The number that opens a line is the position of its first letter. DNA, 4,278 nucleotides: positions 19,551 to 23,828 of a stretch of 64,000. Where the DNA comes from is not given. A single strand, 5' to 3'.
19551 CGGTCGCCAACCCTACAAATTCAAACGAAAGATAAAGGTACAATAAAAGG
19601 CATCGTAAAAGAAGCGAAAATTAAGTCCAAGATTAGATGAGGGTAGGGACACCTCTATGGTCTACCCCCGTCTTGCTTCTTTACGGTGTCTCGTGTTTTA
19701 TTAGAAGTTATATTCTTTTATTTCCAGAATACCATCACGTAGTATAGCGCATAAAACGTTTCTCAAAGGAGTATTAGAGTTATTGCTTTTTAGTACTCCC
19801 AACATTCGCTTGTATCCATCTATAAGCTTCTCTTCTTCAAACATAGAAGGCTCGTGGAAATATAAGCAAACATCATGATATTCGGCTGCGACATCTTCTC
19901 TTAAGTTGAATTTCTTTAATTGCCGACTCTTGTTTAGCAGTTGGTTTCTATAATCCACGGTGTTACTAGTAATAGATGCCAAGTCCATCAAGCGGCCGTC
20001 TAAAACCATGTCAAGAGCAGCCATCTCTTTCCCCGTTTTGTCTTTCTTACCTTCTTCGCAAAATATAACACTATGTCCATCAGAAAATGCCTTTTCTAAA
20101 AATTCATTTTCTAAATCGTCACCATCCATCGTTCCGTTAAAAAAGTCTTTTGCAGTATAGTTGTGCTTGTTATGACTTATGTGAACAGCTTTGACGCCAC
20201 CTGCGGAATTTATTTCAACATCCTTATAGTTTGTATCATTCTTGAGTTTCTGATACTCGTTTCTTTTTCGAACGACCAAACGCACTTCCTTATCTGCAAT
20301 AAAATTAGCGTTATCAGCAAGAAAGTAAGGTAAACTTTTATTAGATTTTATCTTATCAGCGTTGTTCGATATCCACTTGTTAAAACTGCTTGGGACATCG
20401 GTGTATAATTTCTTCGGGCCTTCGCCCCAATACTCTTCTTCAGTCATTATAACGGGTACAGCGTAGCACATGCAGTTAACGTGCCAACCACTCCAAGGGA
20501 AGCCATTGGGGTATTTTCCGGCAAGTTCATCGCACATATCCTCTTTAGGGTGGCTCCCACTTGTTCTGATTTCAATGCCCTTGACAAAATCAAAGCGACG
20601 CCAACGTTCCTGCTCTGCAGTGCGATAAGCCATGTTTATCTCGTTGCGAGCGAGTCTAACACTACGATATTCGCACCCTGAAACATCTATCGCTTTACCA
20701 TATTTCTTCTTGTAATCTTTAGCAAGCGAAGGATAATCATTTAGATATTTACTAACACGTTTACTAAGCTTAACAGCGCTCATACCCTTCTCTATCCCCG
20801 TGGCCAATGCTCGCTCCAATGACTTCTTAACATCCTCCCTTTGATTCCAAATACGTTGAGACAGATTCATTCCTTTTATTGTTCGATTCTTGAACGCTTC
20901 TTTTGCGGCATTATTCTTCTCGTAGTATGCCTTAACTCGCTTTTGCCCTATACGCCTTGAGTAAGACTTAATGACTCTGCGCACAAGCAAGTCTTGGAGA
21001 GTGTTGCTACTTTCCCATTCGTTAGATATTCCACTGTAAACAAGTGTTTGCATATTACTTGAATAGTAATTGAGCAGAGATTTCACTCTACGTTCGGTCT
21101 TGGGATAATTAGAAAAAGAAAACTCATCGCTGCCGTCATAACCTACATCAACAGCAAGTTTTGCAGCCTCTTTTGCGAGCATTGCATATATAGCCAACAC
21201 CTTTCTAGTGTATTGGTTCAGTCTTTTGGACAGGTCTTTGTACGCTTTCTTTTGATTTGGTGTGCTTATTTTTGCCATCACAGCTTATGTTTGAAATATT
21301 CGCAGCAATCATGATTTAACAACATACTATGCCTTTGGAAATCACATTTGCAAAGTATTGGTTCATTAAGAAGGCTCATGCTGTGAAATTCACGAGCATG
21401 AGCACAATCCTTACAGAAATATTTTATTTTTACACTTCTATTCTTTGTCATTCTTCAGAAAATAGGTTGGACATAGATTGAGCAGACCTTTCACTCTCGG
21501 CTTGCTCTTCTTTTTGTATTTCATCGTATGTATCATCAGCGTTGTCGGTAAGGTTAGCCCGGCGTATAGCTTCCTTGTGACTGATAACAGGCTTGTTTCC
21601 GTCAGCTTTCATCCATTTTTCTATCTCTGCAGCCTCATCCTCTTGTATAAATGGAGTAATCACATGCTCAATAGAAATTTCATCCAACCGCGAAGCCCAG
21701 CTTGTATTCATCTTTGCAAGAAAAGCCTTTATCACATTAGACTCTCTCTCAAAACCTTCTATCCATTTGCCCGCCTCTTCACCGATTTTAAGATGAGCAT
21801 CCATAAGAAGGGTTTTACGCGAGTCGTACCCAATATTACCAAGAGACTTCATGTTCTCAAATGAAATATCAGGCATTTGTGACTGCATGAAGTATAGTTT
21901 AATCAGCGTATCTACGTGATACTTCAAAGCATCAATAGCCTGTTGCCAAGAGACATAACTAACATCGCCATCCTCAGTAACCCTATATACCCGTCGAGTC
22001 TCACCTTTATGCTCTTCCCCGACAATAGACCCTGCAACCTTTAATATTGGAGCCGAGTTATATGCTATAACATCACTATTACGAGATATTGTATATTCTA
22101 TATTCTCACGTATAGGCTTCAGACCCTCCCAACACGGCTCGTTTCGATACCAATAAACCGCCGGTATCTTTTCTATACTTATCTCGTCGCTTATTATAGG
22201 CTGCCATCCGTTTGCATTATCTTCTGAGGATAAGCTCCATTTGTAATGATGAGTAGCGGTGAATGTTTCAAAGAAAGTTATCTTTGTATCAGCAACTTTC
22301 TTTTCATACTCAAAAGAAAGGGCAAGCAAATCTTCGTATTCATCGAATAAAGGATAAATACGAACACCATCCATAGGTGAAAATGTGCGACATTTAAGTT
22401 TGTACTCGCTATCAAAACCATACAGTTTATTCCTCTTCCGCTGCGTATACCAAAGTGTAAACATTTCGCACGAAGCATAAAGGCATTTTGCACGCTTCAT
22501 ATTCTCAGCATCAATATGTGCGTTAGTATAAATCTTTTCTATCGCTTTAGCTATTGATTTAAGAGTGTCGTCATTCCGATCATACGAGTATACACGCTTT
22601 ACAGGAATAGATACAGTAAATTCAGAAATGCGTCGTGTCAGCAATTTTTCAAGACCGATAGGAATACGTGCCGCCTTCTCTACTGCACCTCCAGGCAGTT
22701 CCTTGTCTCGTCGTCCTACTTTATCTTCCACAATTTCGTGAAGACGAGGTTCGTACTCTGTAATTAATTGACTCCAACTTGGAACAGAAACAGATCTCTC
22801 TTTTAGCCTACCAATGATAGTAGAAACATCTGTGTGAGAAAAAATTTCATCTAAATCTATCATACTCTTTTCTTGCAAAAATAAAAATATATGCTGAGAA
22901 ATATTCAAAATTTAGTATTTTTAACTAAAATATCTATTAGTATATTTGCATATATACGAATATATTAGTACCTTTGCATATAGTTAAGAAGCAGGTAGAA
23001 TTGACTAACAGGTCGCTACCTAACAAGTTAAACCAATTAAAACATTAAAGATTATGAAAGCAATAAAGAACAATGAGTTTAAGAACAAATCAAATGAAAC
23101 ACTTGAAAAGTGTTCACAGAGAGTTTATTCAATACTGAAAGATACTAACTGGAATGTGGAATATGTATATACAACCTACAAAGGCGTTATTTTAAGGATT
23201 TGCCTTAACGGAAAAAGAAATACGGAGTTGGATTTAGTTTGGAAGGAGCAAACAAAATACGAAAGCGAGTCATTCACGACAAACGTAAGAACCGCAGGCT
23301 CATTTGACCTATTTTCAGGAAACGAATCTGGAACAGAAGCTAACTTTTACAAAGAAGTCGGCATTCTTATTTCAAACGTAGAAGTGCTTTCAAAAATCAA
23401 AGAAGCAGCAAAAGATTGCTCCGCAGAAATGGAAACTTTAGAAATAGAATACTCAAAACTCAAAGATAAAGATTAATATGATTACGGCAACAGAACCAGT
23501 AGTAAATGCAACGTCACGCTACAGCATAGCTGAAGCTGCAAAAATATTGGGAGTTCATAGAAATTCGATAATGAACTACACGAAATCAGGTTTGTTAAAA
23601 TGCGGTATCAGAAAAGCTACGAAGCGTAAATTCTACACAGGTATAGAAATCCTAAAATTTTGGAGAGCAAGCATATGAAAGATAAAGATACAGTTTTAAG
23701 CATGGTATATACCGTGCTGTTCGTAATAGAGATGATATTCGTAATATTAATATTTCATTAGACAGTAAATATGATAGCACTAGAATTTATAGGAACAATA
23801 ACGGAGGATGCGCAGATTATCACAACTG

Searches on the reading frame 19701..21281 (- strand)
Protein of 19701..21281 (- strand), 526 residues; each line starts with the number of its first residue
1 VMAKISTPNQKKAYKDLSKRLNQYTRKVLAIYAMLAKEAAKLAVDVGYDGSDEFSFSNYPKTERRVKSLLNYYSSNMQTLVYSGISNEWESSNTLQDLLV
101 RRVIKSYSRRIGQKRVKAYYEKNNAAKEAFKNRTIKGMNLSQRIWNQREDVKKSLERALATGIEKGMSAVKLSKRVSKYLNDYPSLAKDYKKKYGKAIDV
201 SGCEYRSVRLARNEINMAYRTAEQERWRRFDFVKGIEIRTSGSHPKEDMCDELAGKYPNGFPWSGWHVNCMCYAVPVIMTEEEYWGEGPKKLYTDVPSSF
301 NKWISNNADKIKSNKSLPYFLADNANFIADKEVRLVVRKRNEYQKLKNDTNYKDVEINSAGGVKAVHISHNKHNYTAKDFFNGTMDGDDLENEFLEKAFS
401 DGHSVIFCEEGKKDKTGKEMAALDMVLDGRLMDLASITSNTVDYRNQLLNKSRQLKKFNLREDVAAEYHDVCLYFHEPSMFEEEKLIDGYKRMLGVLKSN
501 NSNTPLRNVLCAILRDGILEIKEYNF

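Call 18: search_protein_families(library=phrogs, proteins=[window:19701-21281:-], max_evalue=0.00001)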
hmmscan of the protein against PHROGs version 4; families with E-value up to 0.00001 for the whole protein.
window:19701-21281:- (526 aa): 9 families
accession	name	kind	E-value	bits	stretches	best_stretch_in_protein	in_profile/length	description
phrog_7625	-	head and packaging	3.7e-63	215.1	1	18-368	14-351/504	head morphogenesis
phrog_35295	-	unknown function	1.5e-61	210.1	1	18-333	20-376/794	-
phrog_16625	-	moron, auxiliary metabolic gene and host takeover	9.1e-55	187.5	2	189-352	223-402/869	Bxa ADP-ribosyl transferase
phrog_23416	-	unknown function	8.5e-32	111.6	1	327-486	261-419/459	-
phrog_115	-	head and packaging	1.7e-30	107.8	1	11-394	41-430/665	minor head protein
phrog_1657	-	head and packaging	6e-28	99.1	1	18-287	28-308/337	head morphogenesis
phrog_4728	-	head and packaging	1.5e-13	51.4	1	13-500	47-510/591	head morphogenesis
phrog_595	-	head and packaging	9.3e-13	49.3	1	92-463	120-429/513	head maturation protease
phrog_21401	-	tail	9.1e-12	45.2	1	136-419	133-416/566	pilot protein for DNA ejection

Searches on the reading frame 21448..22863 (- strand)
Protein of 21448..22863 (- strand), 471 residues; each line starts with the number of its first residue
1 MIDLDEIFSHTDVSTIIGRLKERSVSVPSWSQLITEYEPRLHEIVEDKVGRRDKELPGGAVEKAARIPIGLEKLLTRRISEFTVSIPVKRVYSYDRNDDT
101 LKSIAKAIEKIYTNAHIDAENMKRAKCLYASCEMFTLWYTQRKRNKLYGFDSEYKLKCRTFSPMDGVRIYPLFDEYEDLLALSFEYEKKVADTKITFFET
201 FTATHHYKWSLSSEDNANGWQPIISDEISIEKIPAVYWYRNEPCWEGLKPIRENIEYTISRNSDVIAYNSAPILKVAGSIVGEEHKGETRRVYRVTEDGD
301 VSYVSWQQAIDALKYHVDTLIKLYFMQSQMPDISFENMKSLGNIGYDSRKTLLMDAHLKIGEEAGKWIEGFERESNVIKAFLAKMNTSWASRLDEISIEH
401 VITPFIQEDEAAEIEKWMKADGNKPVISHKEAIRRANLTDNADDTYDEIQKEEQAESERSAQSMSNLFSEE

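Call 18: search_protein_families(library=phrogs, proteins=[window:21448-22863:-], max_evalue=0.00001)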
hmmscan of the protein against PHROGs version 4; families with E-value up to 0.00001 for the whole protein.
window:21448-22863:- (471 aa): 1 family
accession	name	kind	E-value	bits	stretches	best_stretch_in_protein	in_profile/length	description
phrog_64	-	head and packaging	1.6e-47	163.2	1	36-463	98-505/547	portal protein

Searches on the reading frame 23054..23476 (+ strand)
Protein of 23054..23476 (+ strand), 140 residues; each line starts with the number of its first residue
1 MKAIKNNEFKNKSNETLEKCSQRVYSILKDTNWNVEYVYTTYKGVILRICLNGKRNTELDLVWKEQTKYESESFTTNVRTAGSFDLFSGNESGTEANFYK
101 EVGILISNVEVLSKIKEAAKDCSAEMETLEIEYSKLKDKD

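Call 72: search_protein_families(library=phrogs, proteins=[window:23054-23476:+], max_evalue=0.001)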
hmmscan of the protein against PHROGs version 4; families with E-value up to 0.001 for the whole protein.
window:23054-23476:+ (140 aa): 0 families

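Call 73: search_protein_families(library=pfam, proteins=[window:23054-23476:+], max_evalue=0.01)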
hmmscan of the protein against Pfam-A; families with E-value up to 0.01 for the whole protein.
window:23054-23476:+ (140 aa): 1 family
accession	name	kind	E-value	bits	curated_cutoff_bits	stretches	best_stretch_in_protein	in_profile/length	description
PF25821.1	DUF7950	-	0.008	16.8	31.3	0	27-80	39-92/128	Domain of unknown function (DUF7950)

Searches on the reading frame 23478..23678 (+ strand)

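Call 72: search_protein_families(library=phrogs, proteins=[window:23478-23678:+], max_evalue=0.001)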
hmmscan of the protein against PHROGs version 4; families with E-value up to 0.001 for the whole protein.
window:23478-23678:+ (66 aa): 3 families
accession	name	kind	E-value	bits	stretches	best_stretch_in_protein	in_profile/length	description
phrog_66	-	integration and excision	0.00016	22.5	1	11-58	90-136/412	excisionase and transcriptional regulator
phrog_7735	-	integration and excision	0.00034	21.9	1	15-60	6-48/99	excisionase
phrog_11671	-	unknown function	0.00053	21.1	1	9-57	2-50/146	-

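Call 73: search_protein_families(library=pfam, proteins=[window:23478-23678:+], max_evalue=0.01)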
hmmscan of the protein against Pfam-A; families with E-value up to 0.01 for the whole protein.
window:23478-23678:+ (66 aa): 6 families
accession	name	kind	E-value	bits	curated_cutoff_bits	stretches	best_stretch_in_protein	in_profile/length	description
PF12728.13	HTH_17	-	1.7e-08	35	27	1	15-63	2-48/51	Helix-turn-helix domain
PF13411.12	MerR_1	-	4.3e-06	27.2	21.6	1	15-58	1-43/69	MerR HTH family regulatory protein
PF00376.29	MerR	-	8.6e-06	25.9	28.2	1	16-53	1-38/38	MerR family regulatory protein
PF07453.19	NUMOD1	-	0.002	18.7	22.8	1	15-34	17-36/37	NUMOD1 domain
PF08281.18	Sigma70_r4_2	-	0.0064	16.6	25.7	1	15-42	27-54/54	Sigma-70, region 4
PF02954.25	HTH_8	-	0.0073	16.4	22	1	12-31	16-35/42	Bacterial regulatory protein, Fis family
